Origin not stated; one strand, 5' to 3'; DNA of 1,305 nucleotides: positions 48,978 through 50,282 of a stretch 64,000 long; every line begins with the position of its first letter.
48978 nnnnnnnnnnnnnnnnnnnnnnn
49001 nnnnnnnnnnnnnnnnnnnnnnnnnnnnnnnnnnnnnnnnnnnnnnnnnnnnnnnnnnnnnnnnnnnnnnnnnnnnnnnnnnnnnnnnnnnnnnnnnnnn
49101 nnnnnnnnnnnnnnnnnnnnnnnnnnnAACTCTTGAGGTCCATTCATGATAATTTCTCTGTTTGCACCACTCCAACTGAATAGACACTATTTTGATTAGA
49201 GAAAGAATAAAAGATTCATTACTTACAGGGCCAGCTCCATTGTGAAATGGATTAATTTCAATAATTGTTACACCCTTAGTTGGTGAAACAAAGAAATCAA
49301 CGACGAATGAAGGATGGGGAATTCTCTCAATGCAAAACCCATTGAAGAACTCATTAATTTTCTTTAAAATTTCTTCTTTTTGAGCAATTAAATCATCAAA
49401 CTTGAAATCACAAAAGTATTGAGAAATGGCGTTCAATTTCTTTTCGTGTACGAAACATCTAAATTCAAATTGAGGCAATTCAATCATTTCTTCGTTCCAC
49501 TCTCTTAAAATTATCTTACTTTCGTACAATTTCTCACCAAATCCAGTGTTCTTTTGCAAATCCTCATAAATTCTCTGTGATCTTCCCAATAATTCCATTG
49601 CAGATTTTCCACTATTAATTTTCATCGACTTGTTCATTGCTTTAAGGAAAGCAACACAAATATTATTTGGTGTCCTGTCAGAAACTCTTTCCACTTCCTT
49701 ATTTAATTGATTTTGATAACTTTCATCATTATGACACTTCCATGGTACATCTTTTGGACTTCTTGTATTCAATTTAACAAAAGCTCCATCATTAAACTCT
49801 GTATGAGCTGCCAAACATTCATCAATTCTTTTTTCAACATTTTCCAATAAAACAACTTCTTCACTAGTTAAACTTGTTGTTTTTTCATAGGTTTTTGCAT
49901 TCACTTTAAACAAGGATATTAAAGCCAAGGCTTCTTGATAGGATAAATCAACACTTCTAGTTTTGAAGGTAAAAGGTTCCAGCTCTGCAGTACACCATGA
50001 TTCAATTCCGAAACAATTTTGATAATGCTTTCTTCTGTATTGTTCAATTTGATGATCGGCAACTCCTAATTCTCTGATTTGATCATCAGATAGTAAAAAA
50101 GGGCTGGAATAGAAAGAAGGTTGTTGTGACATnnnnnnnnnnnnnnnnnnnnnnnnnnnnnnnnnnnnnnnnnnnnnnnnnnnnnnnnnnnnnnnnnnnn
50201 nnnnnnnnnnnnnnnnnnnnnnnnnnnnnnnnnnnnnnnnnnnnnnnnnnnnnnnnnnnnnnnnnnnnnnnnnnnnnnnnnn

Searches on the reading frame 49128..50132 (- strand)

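Call 8: search_protein_families(library=pfam, proteins=[window:49128-50132:-], max_evalue=1)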
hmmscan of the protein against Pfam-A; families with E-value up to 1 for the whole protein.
window:49128-50132:- (335 aa): 6 families
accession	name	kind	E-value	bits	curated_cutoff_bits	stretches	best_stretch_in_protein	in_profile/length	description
PF07065.19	D123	-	3.8e-23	82.5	24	2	166-298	107-243/300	D123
PF18299.6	R2K_2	-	0.00011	22.5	26.2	1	221-295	65-130/147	ATP-grasp domain, R2K clade family 2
PF14243.11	R2K_3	-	0.00033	21.3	26.3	1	186-297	42-152/169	ATP-grasp domain, R2K clade family 3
PF19043.5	CBP66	-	0.0041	16.8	27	1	60-196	38-172/403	Nuclear cap binding complex subunit CBP66 C-terminal region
PF21680.2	GIDA_C_1st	-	0.019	16.1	24.7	1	139-199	10-71/96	tRNA modifying enzyme MnmG/GidA C-terminal helical domain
PF14311.12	DUF4379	-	0.34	11.6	24.5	1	122-147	19-45/56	Probable Treble clef zinc finger domain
